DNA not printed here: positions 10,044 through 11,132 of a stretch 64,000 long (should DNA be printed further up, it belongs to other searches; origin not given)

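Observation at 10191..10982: EVE/PUA-like + HNH fusion: candidate modified-DNA-dependent restriction endonuclease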

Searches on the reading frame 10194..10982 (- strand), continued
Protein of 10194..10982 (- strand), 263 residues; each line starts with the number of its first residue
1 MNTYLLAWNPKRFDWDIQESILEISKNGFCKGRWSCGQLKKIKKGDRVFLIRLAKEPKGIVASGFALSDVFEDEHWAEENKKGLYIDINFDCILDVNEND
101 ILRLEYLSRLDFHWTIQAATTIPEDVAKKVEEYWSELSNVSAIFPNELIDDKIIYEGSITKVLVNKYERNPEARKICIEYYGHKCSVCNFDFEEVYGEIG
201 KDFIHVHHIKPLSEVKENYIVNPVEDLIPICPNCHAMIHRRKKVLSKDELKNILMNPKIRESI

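Call 12: search_protein_families(library=pfam, alignment_id=A1, max_evalue=1)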
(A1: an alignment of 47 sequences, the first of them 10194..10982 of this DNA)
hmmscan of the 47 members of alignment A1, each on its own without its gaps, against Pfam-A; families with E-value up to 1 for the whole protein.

A. member 1, window:10194-10982:- (263 aa): 4 families
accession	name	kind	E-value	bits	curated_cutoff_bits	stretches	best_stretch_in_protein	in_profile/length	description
PF01844.29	HNH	-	6.5e-08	33.1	21.4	1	185-241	1-47/47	HNH endonuclease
PF13391.12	HNH_2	-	0.04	14.2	21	1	185-241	1-61/66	HNH endonuclease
PF01878.24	EVE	-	0.083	13.3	23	1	4-75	3-73/145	EVE domain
PF14446.12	Prok-RING_1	-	0.11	12.9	29.1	0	228-240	20-32/54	Prokaryotic RING finger family 1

B. families by the number of members that match (of 47 scanned): 30 families (the first 25 are shown)
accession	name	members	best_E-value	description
PF01844.29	HNH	47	2.2e-09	HNH endonuclease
PF01878.24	EVE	34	7.2e-08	EVE domain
PF09723.15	Zn_ribbon_8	11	0.03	Zinc ribbon domain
PF21431.3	Col-Pyo_DNase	7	0.00025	Colicin/Pyocin-S2, DNase domain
PF14569.12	zf-UDP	3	0.0051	Zinc-binding RING-finger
PF13391.12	HNH_2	3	0.04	HNH endonuclease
PF14446.12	Prok-RING_1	3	0.079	Prokaryotic RING finger family 1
PF18073.7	Zn_ribbon_LapB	2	0.0077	Rubredoxin metal binding domain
PF09569.16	RE_ScaI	2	0.027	ScaI restriction endonuclease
PF07745.19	Glyco_hydro_53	2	0.041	Glycosyl hydrolase family 53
PF03226.21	Yippee-Mis18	1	0.0024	Yippee zinc-binding/DNA-binding /Mis18, centromere assembly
PF12668.12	DUF3791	1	0.037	Protein of unknown function (DUF3791)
PF11238.13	DUF3039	1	0.055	Protein of unknown function (DUF3039)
PF10146.14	zf-C4H2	1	0.055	Zinc finger-containing protein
PF14192.12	DUF4314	1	0.066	Domain of unknown function (DUF4314)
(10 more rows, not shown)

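Call 22: predict_structure(alignment_id=A1)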
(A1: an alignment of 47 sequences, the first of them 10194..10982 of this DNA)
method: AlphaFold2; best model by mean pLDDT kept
length: 263 residues; sequences in the alignment: 47
mean_pLDDT: 83.6   pTM: 0.57
mean pLDDT of the five models: 83.6, 82.3, 81.2, 80.6, 79.0
residues with pLDDT >= 90: 136; 70-90: 86; 50-70: 20; < 50: 21
segments of 3 or more residues with pLDDT < 50: 146-166
pLDDT, mean of each block of 10 residues (from residue 1): 95 93 88 94 96 94 96 87 96 87 91 87 94 86 50 28 48 86 94 94 87 63 86 88 81 85 77
secondary structure, 60 per line:
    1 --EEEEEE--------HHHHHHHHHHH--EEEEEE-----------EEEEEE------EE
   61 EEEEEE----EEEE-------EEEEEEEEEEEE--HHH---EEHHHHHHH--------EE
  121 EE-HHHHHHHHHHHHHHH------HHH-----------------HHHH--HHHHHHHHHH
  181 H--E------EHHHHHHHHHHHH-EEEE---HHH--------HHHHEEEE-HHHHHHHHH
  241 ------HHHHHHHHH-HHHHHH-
elements in order: E3-8 H17-27 E30-35 E47-52 E59-66 E71-74 E82-93 H104-110 E119-122 H124-138 H165-168 H171-181 H192-203 E205-208 H223-226 E227-230 H232-240 H247-255 H257-262

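Call 25: fold_search(model_id=the predicted structure, library=pdb)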
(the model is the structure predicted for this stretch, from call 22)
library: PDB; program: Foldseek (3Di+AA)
matches with E <= 10: 393; with E <= 0.001: 31
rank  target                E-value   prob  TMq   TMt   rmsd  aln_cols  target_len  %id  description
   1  6yex_A                1.6e-07  1.00  0.36  0.32  11.4       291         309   14  VcaM4I restriction endonuclease in the absence of DNA (released 2020-12-16)
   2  6yex_B                2.0e-07  1.00  0.36  0.32  11.6       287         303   15  VcaM4I restriction endonuclease in the absence of DNA (released 2020-12-16)
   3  2eve                  9.0e-06  1.00  0.37  0.62   4.0       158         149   18  X-Ray Crystal Structure of Protein PSPTO5229 from Pseudomonas syringae. Northeast Structural Genomics Consortium Target  (released 2005-11-08)
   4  2ar1                  2.2e-05  1.00  0.34  0.52   6.2       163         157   13  Structure of Hypothetical protein from Leishmania major (released 2005-08-30)
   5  2gbs_MODEL_1_A        4.1e-05  1.00  0.30  0.50   7.6       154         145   17  NMR structure of Rpa0253 from Rhodopseudomonas palustris. Northeast structural genomics consortium target RpR3 (released 2006-04-11)
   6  6fpx_E                1.2e-04  1.00  0.32  0.43   5.7       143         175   14  Structure of S. pombe Mmi1 in complex with 11-mer RNA (released 2018-05-09)
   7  6fpx_C                1.3e-04  1.00  0.30  0.40   6.0       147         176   12  Structure of S. pombe Mmi1 in complex with 11-mer RNA (released 2018-05-09)
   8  5h8a_C                2.0e-04  1.00  0.32  0.44   5.5       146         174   10  Mmi1 YTH domain (released 2016-01-13)
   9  5dno_A                2.3e-04  1.00  0.31  0.44   6.1       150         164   14  Crystal structure of Mmi1 YTH domain complex with RNA (released 2016-04-06)
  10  5h8a_B                2.3e-04  1.00  0.28  0.38   6.0       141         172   12  Mmi1 YTH domain (released 2016-01-13)
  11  6fpx_A                2.4e-04  1.00  0.29  0.39   6.3       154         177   11  Structure of S. pombe Mmi1 in complex with 11-mer RNA (released 2018-05-09)
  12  5eip_A                2.6e-04  1.00  0.28  0.46   5.9       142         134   13  apo-structure of YTH domain of SpMmi1 (released 2016-01-27)
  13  1wmm                  2.9e-04  1.00  0.35  0.60   4.9       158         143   16  Crystal structure of PH1033 from Pyrococcus horikoshii Ot3 (released 2005-08-23)
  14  6fpq_A                2.9e-04  1.00  0.31  0.42   6.2       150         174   14  Structure of S. pombe Mmi1 in complex with 7-mer RNA (released 2018-05-09)
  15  5hfz_A                3.1e-04  1.00  0.29  0.41   5.9       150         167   13  Mmi1 YTH domain (released 2016-02-10)
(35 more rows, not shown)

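Call 51: search_dna_similar(query=window:10194-10982:-, collection=plasmids, mode=protein, max_rows=15)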
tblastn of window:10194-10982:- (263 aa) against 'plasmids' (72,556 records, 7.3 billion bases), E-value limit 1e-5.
Records with a match: 223; places in all: 225; records where one place covers at least 80% of the query: 1.
Best place of each record, by identity: <60% 223.
By first word of the organism name: Klebsiella 107; Enterobacter 19; Escherichia 11; Bacillus 10; Rhizobium 10; Salmonella 6; Raoultella 4; Sinorhizobium 4; Hafnia 3; Citrobacter 3; and 35 more.
By predicted mobility (MOB-suite, as given by PLSDB): conjugative 133; non-mobilizable 65; mobilizable 25.
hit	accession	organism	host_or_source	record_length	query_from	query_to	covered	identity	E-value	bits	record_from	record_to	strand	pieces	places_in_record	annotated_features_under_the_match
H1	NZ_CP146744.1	Lactococcus formosensis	Homo sapiens,cell culture,blood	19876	1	255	97%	27.7%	3e-22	102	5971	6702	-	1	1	HNH endonuclease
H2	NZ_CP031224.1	Psychrobacillus glaciei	single cell,Antarctic iceberg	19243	93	251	60%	44.0%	4e-31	128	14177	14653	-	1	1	HNH endonuclease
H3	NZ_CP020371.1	Candidatus Thiodictyon syntrophicum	meromictic lake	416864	94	251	60%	44.0%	1e-35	141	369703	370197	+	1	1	HNH endonuclease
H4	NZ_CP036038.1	Bacillus mycoides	cell culture,soil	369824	50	254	78%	32.5%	8e-25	110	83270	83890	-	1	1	HNH endonuclease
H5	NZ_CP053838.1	Aliarcobacter faecis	Cell culture,Human septic tank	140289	116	250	51%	48.9%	4e-36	142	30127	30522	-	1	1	HNH endonuclease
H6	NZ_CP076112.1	Klebsiella pneumoniae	patient,cell culture,sputum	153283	96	258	62%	39.7%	1e-31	130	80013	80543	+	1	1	HNH endonuclease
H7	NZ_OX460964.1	Hafnia paralvei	bacterial strain isolated from fresh ...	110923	144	263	46%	53.3%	8e-36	142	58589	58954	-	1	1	HNH endonuclease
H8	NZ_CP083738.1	Hafnia paralvei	whole organism,lake water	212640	144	263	46%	53.3%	8e-36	142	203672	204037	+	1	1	HNH endonuclease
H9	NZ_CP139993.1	Hafnia alvei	-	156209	144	263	46%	53.3%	9e-36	142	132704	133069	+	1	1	HNH endonuclease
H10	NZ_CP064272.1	Priestia megaterium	cell culture,Zoo anteater area soil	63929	139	254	44%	54.3%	2e-36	143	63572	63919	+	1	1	none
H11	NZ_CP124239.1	Yersinia enterocolitica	Vulpes vulpes,whole organism,intestine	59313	144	263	46%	52.5%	2e-34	137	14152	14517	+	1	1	HNH endonuclease | hypothetical protein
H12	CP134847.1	Arcobacter sp. AZ-2023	food,chicken meat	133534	143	252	42%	56.4%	5e-36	142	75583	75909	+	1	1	HNH endonuclease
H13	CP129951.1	Arcobacter sp. DSM 115972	animal,chicken meat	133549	143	252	42%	56.4%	5e-36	142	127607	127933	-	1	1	HNH endonuclease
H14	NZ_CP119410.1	Pararhizobium gei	cell culture,Geum aleppicum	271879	123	255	51%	44.9%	1e-32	133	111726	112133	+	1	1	HNH endonuclease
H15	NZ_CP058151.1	Enterobacter hormaechei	culture,Freshwater sample from ...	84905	139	260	46%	47.6%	5e-31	128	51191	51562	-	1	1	HNH endonuclease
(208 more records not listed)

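Call 52: search_dna_similar(query=window:10194-10982:-, collection=phages, mode=protein, max_rows=15)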
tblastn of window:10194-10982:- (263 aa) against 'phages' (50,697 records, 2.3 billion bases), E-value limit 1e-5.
Records with a match: 8; places in all: 8; records where one place covers at least 80% of the query: 0.
Best place of each record, by identity: <60% 8.
By first word of the organism name: Vibrio 3; Acinetobacter 2; Bacteriophage 1; Clostridium 1; Monoglobales 1.
By host as written in the record: - 3; Clostridium botulinum BKT2873 1; Vibrio cyclitrophicus 10N.286.55.E8 1; Vibrio cyclitrophicus 10N.286.55.A5 1; Vibrio cyclitrophicus 10N.286.55.C7 1; Monoglobales 1.
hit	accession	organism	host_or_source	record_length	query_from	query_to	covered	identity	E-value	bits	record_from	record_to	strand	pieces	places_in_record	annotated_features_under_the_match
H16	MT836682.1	Bacteriophage sp.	human fecal samples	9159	129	263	51%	39.9%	6e-25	108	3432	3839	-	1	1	record has no annotation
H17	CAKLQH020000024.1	Acinetobacter phage MD-2021a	not known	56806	156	254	38%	48.0%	1e-22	102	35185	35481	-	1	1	endonuclease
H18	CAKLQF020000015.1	Acinetobacter phage MD-2021a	not known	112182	156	254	38%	48.0%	1e-22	102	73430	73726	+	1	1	endonuclease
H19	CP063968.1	Clostridium phage CWou-2020b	Clostridium botulinum BKT2873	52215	145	256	43%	41.7%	3e-24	107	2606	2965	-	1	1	HNH endonuclease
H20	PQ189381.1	Vibrio phage 10N.286.55.E8_PE004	Vibrio cyclitrophicus 10N.286.55.E8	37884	185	254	27%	51.4%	5e-13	74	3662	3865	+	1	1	hypothetical protein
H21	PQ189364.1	Vibrio phage 10N.286.55.A5_PE003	Vibrio cyclitrophicus 10N.286.55.A5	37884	185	254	27%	51.4%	9e-13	73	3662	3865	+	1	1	hypothetical protein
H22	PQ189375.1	Vibrio phage 10N.286.55.C7_PE004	Vibrio cyclitrophicus 10N.286.55.C7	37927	185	254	27%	51.4%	9e-13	73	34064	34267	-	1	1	hypothetical protein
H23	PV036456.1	Monoglobales phage CHVD 5762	Monoglobales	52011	182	254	28%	48.7%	6e-15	80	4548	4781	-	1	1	hypothetical protein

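Call 53: search_protein_representatives(alignment_id=A1)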
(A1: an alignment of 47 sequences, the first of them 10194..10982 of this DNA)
Query: 47 sequences, 271 profile positions. Proteins with E-value up to 0.001 (for the whole library): 17086; up to 1e-10: 12902; up to 1e-30: 5114. The best 150 are listed.
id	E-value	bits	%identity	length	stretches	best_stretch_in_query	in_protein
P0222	4.9e-114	396.5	-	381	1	2-265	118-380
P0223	9.2e-114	395.6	-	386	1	2-265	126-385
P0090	8.8e-110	382.5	-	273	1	1-266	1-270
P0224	1.1e-109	382.1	-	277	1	1-268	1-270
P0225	1.9e-109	381.5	-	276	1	2-266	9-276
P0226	3.7e-109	380.5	-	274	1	1-268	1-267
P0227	6.7e-109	379.6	-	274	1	1-268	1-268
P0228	4.2e-108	377.0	-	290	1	1-270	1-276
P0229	5.2e-107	373.4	-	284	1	1-267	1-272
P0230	6.1e-106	369.9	-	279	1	1-267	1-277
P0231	7.7e-106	369.6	-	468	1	2-267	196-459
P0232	3.9e-105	367.3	-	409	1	2-267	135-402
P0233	1.4e-103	362.2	-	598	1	2-268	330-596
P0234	2.4e-102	358.1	-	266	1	1-266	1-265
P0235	4.0e-102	357.4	-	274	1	1-268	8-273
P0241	7.1e-101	353.3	-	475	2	1-154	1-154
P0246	5.1e-97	340.7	-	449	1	2-265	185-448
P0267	4.2e-91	321.3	-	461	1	2-268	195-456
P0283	2.2e-88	312.3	-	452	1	1-268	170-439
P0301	2.9e-86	305.4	-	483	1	2-264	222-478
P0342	9.5e-83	293.9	-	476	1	2-265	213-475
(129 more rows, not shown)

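Call 54: search_protein_families(library=pfam, proteins=[P0222, P0231, P0233, P0232, P0246, P0267, P0283, P0301, P0342, P0241], max_evalue=0.01)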
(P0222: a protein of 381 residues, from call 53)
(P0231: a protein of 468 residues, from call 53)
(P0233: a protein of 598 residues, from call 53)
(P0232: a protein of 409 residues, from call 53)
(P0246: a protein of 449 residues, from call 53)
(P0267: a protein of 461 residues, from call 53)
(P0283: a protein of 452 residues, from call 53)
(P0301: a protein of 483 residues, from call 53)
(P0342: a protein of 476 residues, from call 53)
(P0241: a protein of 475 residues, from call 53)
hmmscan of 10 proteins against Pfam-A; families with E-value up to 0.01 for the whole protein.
P0222 (381 aa): 3 families
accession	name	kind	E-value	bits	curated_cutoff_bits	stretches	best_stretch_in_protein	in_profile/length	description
PF24706.1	DUF7669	-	2.7e-14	53.6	23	1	6-84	2-72/75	Domain of unknown function (DUF7669)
PF01844.29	HNH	-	3.7e-05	24.2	21.4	1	311-366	1-46/47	HNH endonuclease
PF01878.24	EVE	-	7.6e-05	23.2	23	1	120-193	3-75/145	EVE domain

P0231 (468 aa): 1 family
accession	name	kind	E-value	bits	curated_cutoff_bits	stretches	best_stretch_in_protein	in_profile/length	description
PF01844.29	HNH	-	0.00056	20.5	21.4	1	388-443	1-46/47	HNH endonuclease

P0233 (598 aa): 1 family
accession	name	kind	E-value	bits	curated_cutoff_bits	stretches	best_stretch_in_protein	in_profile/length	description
PF01844.29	HNH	-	0.00021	21.8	21.4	1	523-576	1-44/47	HNH endonuclease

P0232 (409 aa): 1 family
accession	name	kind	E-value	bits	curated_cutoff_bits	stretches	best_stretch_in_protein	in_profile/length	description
PF01844.29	HNH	-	5.5e-08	33.3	21.4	1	331-387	1-47/47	HNH endonuclease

P0246 (449 aa): 2 families
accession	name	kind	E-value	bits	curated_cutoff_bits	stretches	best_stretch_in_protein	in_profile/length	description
PF01844.29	HNH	-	6.9e-06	26.6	21.4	1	379-434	1-46/47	HNH endonuclease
PF01878.24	EVE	-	0.0002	21.8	23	1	187-267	3-81/145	EVE domain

P0267 (461 aa): 2 families
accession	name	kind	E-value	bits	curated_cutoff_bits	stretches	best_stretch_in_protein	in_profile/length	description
PF01844.29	HNH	-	7.9e-06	26.4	21.4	1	384-440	1-47/47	HNH endonuclease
PF01878.24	EVE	-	0.0021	18.5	23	1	197-285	3-96/145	EVE domain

P0283 (452 aa): 1 family
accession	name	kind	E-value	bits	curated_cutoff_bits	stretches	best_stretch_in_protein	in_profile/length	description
PF01844.29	HNH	-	0.00023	21.7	21.4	1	367-422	1-46/47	HNH endonuclease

P0301 (483 aa): 1 family
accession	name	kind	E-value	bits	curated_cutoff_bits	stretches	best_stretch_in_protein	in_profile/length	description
PF01844.29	HNH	-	3.1e-06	27.7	21.4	1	410-465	1-46/47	HNH endonuclease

P0342 (476 aa): 1 family
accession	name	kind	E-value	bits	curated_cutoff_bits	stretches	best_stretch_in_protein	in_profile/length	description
PF01844.29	HNH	-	1.6e-05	25.4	21.4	1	405-461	1-46/47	HNH endonuclease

P0241 (475 aa): 1 family
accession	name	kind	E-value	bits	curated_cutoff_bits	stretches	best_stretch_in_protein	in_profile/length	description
PF01878.24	EVE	-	0.00036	21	23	1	4-117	3-121/145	EVE domain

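Call 55: find_encoding_contigs(protein=P0038, flank=8000, max_places=1)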
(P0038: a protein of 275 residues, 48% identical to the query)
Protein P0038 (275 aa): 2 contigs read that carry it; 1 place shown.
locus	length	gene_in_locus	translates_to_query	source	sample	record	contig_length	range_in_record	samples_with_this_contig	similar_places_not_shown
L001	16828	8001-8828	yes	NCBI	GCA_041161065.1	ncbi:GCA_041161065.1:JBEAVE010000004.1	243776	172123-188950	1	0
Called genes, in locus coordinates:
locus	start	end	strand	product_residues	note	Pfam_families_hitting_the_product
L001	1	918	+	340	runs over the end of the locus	PF12797:Fer4_2 (faint), PF12838:Fer4_7 (weak), PF13187:Fer4_9 (weak), PF25160:LdpA_Fe-S-bd (weak), PF00037:Fer4 (weak), PF13237:Fer4_10 (weak), PF14697:Fer4_21, PF13187:Fer4_9 (weak), +3 more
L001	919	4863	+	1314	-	PF01435:Peptidase_M48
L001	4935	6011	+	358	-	PF00990:GGDEF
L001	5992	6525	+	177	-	-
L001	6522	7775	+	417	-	PF01136:Peptidase_U32, PF16325:Peptidase_U32_C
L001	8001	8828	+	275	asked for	PF01844:HNH (weak)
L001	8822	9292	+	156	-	PF00111:Fer2, PF13085:Fer2_3 (faint), PF01799:Fer2_2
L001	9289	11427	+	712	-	PF20256:MoCoBD_2, PF02738:MoCoBD_1, PF20256:MoCoBD_2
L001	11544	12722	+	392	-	PF17125:Methyltr_RsmF_N (faint), PF22458:RsmF-B_ferredox, PF01209:Ubie_methyltran (weak), PF01189:Methyltr_RsmB-F, PF13847:Methyltransf_31 (weak)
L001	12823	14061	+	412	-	PF01464:SLT, PF01476:LysM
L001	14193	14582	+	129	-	-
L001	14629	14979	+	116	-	PF11969:DcpS_C, PF01230:HIT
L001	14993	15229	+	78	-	PF02416:TatA_B_E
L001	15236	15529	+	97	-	PF02416:TatA_B_E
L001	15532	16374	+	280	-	PF00902:TatC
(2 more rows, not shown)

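Call 56: find_encoding_contigs(protein=P0066, flank=8000, max_places=1)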
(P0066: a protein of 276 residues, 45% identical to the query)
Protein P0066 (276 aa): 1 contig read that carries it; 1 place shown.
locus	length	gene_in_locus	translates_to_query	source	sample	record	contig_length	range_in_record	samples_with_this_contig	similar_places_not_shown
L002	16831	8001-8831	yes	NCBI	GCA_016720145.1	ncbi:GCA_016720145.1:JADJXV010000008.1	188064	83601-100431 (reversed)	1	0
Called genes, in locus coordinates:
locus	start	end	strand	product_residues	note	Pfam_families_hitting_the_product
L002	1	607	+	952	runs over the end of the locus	PF13088:BNR_2 (faint), PF24316:Tli3 (faint), PF21471:Reelin_subrepeat-B (faint), PF18962:Por_Secre_tail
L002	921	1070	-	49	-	-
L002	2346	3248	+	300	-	PF02463:SMC_N (weak), PF00005:ABC_tran, PF13304:AAA_21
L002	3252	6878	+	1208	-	PF01433:Peptidase_M1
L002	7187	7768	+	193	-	PF00515:TPR_1 (faint), PF07719:TPR_2 (faint), PF21033:RMD1-3 (weak), PF13181:TPR_8 (faint)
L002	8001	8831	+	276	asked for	PF01844:HNH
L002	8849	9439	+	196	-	-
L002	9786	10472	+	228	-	PF07883:Cupin_2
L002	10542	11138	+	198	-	PF01872:RibD_C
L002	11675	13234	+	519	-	PF02518:HATPase_c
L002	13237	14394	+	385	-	PF13374:TPR_10 (faint), PF13424:TPR_12 (faint)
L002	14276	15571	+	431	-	PF02518:HATPase_c, PF14501:HATPase_c_5 (weak)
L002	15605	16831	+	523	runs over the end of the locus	PF02518:HATPase_c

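Call 57: find_encoding_contigs(protein=P0057, flank=8000, max_places=1)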
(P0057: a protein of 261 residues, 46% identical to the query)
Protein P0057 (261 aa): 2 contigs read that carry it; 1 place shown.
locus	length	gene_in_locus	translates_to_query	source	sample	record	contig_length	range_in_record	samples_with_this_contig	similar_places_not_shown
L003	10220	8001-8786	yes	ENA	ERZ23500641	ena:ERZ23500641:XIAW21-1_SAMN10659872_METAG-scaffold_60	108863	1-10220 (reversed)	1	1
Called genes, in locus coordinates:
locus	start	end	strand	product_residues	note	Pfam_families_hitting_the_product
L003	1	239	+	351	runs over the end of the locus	PF13655:RVT_N, PF00078:RVT_1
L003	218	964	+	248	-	PF08388:GIIM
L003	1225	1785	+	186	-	PF14512:TM1586_NiRdase (faint), PF00881:Nitroreductase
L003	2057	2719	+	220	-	PF03575:Peptidase_S51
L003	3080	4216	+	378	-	-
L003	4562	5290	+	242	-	-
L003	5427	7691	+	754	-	PF02463:SMC_N (faint), PF13166:AAA_13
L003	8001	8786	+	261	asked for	PF01844:HNH (faint)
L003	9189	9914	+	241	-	-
